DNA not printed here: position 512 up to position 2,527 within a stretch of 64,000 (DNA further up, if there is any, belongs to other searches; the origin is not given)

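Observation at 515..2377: An FMN riboswitch controls a single ORF fusing a RibU-like ECF S component to a complete glycerate-kinase-family domain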

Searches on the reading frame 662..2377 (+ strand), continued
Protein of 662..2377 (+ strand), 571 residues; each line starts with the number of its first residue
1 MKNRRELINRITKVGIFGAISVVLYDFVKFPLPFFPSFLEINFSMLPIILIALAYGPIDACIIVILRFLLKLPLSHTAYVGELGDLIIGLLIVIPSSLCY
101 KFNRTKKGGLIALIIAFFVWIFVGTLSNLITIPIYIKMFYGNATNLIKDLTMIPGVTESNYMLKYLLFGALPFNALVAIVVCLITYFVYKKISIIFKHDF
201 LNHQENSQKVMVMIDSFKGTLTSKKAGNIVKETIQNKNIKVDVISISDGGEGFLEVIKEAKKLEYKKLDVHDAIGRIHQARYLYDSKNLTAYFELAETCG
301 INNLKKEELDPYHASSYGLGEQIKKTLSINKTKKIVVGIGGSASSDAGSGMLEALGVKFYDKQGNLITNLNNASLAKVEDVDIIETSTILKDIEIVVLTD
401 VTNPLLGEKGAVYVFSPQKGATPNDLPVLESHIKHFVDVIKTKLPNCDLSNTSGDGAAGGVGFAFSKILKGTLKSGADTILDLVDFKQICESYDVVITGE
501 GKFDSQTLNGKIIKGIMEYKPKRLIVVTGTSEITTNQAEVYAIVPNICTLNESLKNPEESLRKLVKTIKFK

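Call 32: search_protein_families(library=ncbifam, proteins=[L037:4275-4988:+, L033:6112-6786:+, L034:5001-6728:+, L033:7655-8566:+, P0113], max_evalue=0.001)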
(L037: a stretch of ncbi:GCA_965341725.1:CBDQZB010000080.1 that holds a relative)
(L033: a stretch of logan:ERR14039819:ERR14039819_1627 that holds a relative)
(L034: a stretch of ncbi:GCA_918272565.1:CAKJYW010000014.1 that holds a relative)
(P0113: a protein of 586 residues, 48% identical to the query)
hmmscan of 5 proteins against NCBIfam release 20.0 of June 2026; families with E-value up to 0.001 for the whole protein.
L037:4275-4988:+ (237 aa): 0 families

L033:6112-6786:+ (224 aa): 24 families
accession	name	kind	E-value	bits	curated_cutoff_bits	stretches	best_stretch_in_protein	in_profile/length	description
NF009695.0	PRK13222.1-2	equivalog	5.3e-37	127.5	225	1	3-220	3-223/226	phosphoglycolate phosphatase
TIGR01449.2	PGP_bact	equivalog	7.9e-30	104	180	1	9-209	1-203/213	phosphoglycolate phosphatase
NF009697.0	PRK13222.1-4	equivalog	7.5e-24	84.3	327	1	5-220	6-223/232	phosphoglycolate phosphatase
NF009698.0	PRK13223.1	equivalog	1.1e-21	77.3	466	1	8-216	15-226/272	phosphoglycolate phosphatase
NF009804.0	PRK13288.1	equivalog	1.4e-20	73.7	218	1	7-221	4-212/215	pyrophosphatase PpaX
NF009696.0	PRK13222.1-3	equivalog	8.8e-19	68.1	359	1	5-221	2-218/223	N-acetylmuramic acid 6-phosphate phosphatase MupP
NF009700.0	PRK13226.1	equivalog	5.8e-17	62.1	342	1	7-216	13-221/229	phosphoglycolate phosphatase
NF009694.0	PRK13222.1-1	equivalog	6e-16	58.5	415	1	6-197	7-217/252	phosphoglycolate phosphatase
TIGR01454.1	AHBA_synth_RP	hypoth_equivalog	1.6e-12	47.5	246.65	1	90-220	74-204/205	AHBA synthesis associated protein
TIGR01662.1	HAD-SF-IIIA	subfamily_domain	6.3e-10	39.3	44.6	1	91-188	25-136/141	HAD-IIIA family hydrolase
TIGR02253.1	CTE7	subfamily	3.4e-09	36.8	169.75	1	7-215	3-220/221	TIGR02253 family HAD-type hydrolase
TIGR03351.1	PhnX-like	hypoth_equivalog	1e-08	35.4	218.9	1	9-219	4-219/220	phosphonatase-like hydrolase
NF009699.0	PRK13225.1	equivalog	2.1e-08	34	368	1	7-219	63-267/273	phosphoglycolate phosphatase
TIGR02009.1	PGMB-YQAB-SF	subfamily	5.5e-08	33.2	153.35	1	6-188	1-184/186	beta-phosphoglucomutase family hydrolase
TIGR01422.2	phosphonatase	equivalog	5.5e-08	32.4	220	1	71-192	78-201/251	phosphonoacetaldehyde hydrolase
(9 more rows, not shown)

L034:5001-6728:+ (575 aa): 26 families (the best 25 are shown)
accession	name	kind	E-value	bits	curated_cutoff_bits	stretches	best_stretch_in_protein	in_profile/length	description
TIGR00045.1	TIGR00045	subfamily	5.5e-89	298.8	168.45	1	4-343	3-354/375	glycerate kinase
NF007668.0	PRK10342.1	equivalog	3.5e-61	207.4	686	1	1-311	1-314/381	glycerate 2-kinase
NF007401.0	PRK09932.1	equivalog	4.4e-61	207.1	625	1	1-314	1-317/381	glycerate 3-kinase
NF009695.0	PRK13222.1-2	equivalog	6.7e-34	117.3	225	1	360-562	5-211/226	phosphoglycolate phosphatase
TIGR01449.2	PGP_bact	equivalog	4.7e-27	94.9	180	1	364-563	1-203/213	phosphoglycolate phosphatase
NF009697.0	PRK13222.1-4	equivalog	6.5e-20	71.4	327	1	357-553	3-202/232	phosphoglycolate phosphatase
NF009804.0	PRK13288.1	equivalog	8.6e-19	67.8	218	1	362-557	4-194/215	pyrophosphatase PpaX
NF009700.0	PRK13226.1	equivalog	7.7e-17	61.7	342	1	358-557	11-208/229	phosphoglycolate phosphatase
NF009698.0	PRK13223.1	equivalog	1.1e-15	57.5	466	1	363-550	15-206/272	phosphoglycolate phosphatase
TIGR01454.1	AHBA_synth_RP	hypoth_equivalog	3.4e-15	56.3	246.65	1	364-572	1-202/205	AHBA synthesis associated protein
NF009696.0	PRK13222.1-3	equivalog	3.5e-15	56.3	359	1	361-569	3-212/223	N-acetylmuramic acid 6-phosphate phosphatase MupP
NF009694.0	PRK13222.1-1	equivalog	3e-12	46.4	415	1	424-550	89-216/252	phosphoglycolate phosphatase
TIGR03351.1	PhnX-like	hypoth_equivalog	2.6e-11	43.9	218.9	1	364-564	4-210/220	phosphonatase-like hydrolase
TIGR02009.1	PGMB-YQAB-SF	subfamily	1.4e-10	41.7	153.35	1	361-542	1-184/186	beta-phosphoglucomutase family hydrolase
TIGR02253.1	CTE7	subfamily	7.2e-10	39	169.75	1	363-542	4-192/221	TIGR02253 family HAD-type hydrolase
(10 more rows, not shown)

L033:7655-8566:+ (303 aa): 10 families
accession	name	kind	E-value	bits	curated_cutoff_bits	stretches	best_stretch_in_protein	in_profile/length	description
NF004162.0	PRK05627.1-5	equivalog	4.5e-74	249.6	241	1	8-300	5-298/304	bifunctional riboflavin kinase/FAD synthetase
TIGR00083.1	ribF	equivalog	1.5e-66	224.8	184.35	1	21-299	3-287/290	riboflavin biosynthesis protein RibF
NF004160.0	PRK05627.1-3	equivalog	3.3e-64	216.6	295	1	14-299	13-317/325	bifunctional riboflavin kinase/FAD synthetase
NF004163.0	PRK05627.1-6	equivalog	3.4e-63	213.7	315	1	1-299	1-305/313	bifunctional riboflavin kinase/FAD synthetase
NF004161.0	PRK05627.1-4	equivalog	4.4e-57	193.5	461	1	5-299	5-309/324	bifunctional riboflavin kinase/FAD synthetase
NF004159.0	PRK05627.1-2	equivalog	4.3e-53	180.5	306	1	13-299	12-305/326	bifunctional riboflavin kinase/FAD synthetase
NF004158.0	PRK05627.1-1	equivalog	2.2e-46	158.6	396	1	1-295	1-298/304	bifunctional riboflavin kinase/FAD synthetase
NF005518.0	PRK07143.1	equivalog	1e-32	113.7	232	1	10-298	9-271/281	hypothetical protein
NF045965.1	RibF_rel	equivalog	1.2e-30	107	200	1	11-299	8-276/279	FAD synthase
TIGR00125.1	cyt_tran_rel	domain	2.4e-05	24.4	27.7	1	18-81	1-56/65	adenylyltransferase/cytidyltransferase family protein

P0113 (586 aa): 3 families
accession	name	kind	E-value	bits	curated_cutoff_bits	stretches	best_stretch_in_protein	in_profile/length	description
TIGR00045.1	TIGR00045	subfamily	2.1e-83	280.5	168.45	1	257-580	35-364/375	glycerate kinase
NF007668.0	PRK10342.1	equivalog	5.8e-56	190.2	686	1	260-546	39-322/381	glycerate 2-kinase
NF007401.0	PRK09932.1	equivalog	5.5e-50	170.6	625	1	254-539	35-315/381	glycerate 3-kinase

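Call 55: find_encoding_contigs(protein=P0099, flank=5000, max_places=2)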
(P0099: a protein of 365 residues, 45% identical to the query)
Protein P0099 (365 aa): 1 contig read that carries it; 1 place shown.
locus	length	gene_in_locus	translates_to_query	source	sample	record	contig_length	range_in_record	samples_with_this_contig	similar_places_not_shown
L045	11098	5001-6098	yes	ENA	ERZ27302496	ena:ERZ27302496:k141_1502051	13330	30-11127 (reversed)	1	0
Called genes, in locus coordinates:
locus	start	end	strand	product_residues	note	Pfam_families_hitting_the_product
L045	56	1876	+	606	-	PF00005:ABC_tran, PF02463:SMC_N (weak)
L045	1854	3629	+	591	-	PF02463:SMC_N (faint), PF00005:ABC_tran, PF13304:AAA_21 (faint)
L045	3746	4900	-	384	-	PF00155:Aminotran_1_2, PF00266:Aminotran_5 (weak), PF01041:DegT_DnrJ_EryC1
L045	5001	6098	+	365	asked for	PF02595:Gly_kinase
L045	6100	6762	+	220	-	PF00702:Hydrolase, PF12710:HAD (weak), PF13419:HAD_2, PF13242:Hydrolase_like (weak)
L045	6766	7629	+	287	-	PF01509:TruB_N, PF16198:TruB_C_2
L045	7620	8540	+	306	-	PF06574:FAD_syn, PF01687:Flavokinase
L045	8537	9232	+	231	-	PF01048:PNP_UDP_1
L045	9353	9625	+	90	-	PF00312:Ribosomal_S15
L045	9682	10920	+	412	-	PF01138:RNase_PH, PF03725:RNase_PH_C, PF03726:PNPase, PF01138:RNase_PH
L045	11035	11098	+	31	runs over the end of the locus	?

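Call 56: find_encoding_contigs(protein=P0114, flank=5000, max_places=2)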
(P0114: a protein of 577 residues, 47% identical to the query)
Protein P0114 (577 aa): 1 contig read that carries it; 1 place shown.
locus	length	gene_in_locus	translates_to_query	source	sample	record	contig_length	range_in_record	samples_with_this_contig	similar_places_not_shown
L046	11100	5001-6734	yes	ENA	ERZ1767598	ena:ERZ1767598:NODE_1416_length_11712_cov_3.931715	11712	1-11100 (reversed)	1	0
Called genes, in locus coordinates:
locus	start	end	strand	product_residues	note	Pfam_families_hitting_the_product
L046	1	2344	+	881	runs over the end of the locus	PF00690:Cation_ATPase_N, PF00122:E1-E2_ATPase, PF00702:Hydrolase, PF13246:Cation_ATPase, PF08282:Hydrolase_3 (faint), PF00689:Cation_ATPase_C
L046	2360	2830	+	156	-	PF00486:Trans_reg_C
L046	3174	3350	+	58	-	-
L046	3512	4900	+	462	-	PF00759:Glyco_hydro_9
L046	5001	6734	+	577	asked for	PF02595:Gly_kinase, PF00702:Hydrolase, PF12710:HAD (faint), PF13419:HAD_2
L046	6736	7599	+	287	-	PF01509:TruB_N, PF16198:TruB_C_2 (weak)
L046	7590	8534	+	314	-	PF06574:FAD_syn, PF01687:Flavokinase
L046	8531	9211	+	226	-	PF01048:PNP_UDP_1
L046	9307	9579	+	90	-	PF00312:Ribosomal_S15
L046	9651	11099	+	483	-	?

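Call 57: find_encoding_contigs(protein=P0104, flank=5000, max_places=2)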
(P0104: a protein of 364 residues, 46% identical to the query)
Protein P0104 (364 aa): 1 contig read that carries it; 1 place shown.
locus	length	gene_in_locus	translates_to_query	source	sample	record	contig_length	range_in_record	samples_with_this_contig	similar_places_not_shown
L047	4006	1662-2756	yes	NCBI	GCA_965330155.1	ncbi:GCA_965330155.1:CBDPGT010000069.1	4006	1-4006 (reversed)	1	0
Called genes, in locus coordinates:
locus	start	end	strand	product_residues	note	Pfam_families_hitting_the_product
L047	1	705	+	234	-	?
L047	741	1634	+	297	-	PF01261:AP_endonuc_2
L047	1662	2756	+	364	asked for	PF02595:Gly_kinase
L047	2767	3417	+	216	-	PF19700:DUF6198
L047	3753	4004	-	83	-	?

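Call 59: search_protein_families(library=ncbifam, proteins=[L047:741-1634:+, L047:2767-3417:+, L047:1-705:+], max_evalue=0.001)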
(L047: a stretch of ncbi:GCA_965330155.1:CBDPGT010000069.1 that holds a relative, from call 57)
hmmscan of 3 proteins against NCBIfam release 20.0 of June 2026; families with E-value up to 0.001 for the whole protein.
L047:741-1634:+ (297 aa): 9 families
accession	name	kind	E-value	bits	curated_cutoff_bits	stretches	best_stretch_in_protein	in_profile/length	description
NF041099.2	keto_glucon_epim_IolO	equivalog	2.5e-08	33.6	300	1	88-252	96-246/269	5-keto-L-gluconate epimerase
TIGR04379.1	myo_inos_iolE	equivalog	3.3e-06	26.9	290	1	152-252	158-266/290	myo-inosose-2 dehydratase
NF041277.1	coba_remo_CbiR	equivalog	3.3e-06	26.8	105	1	53-251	50-233/249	cobamide remodeling phosphodiesterase CbiR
TIGR00587.1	nfo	subfamily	4.3e-05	22.9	129.65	1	54-181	55-183/279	deoxyribonuclease IV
NF002196.0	PRK01060.1-1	equivalog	7.6e-05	22.1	333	1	54-182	55-185/297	deoxyribonuclease IV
NF002197.0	PRK01060.1-2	equivalog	0.00019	20.7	376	1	48-180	51-191/289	deoxyribonuclease IV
NF009689.0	PRK13210.1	subfamily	0.00042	19.6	200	0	149-253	156-257/286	L-ribulose-5-phosphate 3-epimerase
NF051856.1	PsicseEpim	equivalog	0.00049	20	300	0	123-248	131-241/287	D-psicose 3-epimerase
TIGR03234.1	OH-pyruv-isom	equivalog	0.00065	19.1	353.45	0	83-250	82-238/254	hydroxypyruvate isomerase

L047:2767-3417:+ (216 aa): 2 families
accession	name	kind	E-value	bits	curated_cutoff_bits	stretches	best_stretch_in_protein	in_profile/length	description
NF052291.1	membrane_YczE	equivalog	1e-17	64.6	205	1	6-197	2-179/185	membrane protein YczE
NF045987.1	SPE_1075_fam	subfamily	1.1e-07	31.3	125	1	100-209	154-268/268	SPE_1075/MLC_0560 family membrane protein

L047:1-705:+ (234 aa): 0 families

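Call 66: predict_structure(alignment_id=A1)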
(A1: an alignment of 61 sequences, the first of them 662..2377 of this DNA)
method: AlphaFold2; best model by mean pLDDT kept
length: 571 residues; sequences in the alignment: 61
mean_pLDDT: 88.0   pTM: 0.62
mean pLDDT of the five models: 88.0, 85.5, 85.1, 84.4, 83.5
residues with pLDDT >= 90: 291; 70-90: 253; 50-70: 22; < 50: 5
segments of 3 or more residues with pLDDT < 50: 199-203
pLDDT, mean of each block of 10 residues (from residue 1): 74 89 87 81 90 90 92 78 89 92 83 95 92 84 84 86 91 93 89 59 63 82 88 87 82 86 95 94 97 91 84 95 96 93 85 97 96 96 93 93 89 87 95 96 81 87 93 89 89 92 78 85 92 87 88 89 91 69
secondary structure, 60 per line:
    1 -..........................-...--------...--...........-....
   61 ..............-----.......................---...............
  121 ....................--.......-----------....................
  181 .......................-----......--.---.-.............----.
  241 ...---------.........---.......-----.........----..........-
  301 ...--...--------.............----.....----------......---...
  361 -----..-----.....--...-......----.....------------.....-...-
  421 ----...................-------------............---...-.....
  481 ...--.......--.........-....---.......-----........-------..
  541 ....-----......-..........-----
elements in order: H2-27 E29-31 E40-42 H45-55 H57-74 H80-102 H106-140 H143-149 H161-203 E209-214 H223-235 E240-243 H253-261 E265-271 E277-285 E290-294 H295-299 H317-329 E334-338 H349-354 E358-360 H373-377 E380-382 H384-389 E394-398 H411-415 H425-443 H457-468 E472-474 H476-483 H486-492 E495-503 H505-508 H512-518 E524-531 E539-544 H550-555 H557-566

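Call 67: search_protein_representatives(protein=window:662-2377:+)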
Query: 571 residues. Proteins with E-value up to 0.001 (for the whole library): 13112; up to 1e-10: 8992; up to 1e-30: 4488. The best 150 are listed.
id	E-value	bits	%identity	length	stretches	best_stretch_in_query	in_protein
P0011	8.3e-207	704.7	58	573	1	3-570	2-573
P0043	8.9e-157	539.6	49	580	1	3-566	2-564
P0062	1.7e-149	515.6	47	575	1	4-568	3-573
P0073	1.6e-146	505.8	46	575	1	4-567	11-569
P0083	1.6e-108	380.4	51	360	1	209-568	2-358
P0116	2.9e-90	320.1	47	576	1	209-568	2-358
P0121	2.6e-88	313.7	47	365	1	208-565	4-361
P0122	1.0e-85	305.1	43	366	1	209-570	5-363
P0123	2.6e-85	303.8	44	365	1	209-567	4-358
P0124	1.6e-84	301.2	48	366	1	209-567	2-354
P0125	4.3e-84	299.7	46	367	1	209-567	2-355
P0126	1.5e-83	298.0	46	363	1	209-565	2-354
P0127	3.9e-83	296.6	47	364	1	209-567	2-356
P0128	5.2e-81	289.6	43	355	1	211-570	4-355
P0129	5.6e-80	286.2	44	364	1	209-568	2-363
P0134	2.1e-77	277.6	43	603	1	209-570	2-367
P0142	5.4e-70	253.2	38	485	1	209-570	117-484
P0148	7.5e-67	242.8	38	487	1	207-559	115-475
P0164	2.9e-61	224.4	38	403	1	205-550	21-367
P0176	7.2e-60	219.8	38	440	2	236-567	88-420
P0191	2.9e-58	214.5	38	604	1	203-551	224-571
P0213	5.6e-57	210.3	37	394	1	209-565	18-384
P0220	1.0e-56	209.4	39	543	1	208-556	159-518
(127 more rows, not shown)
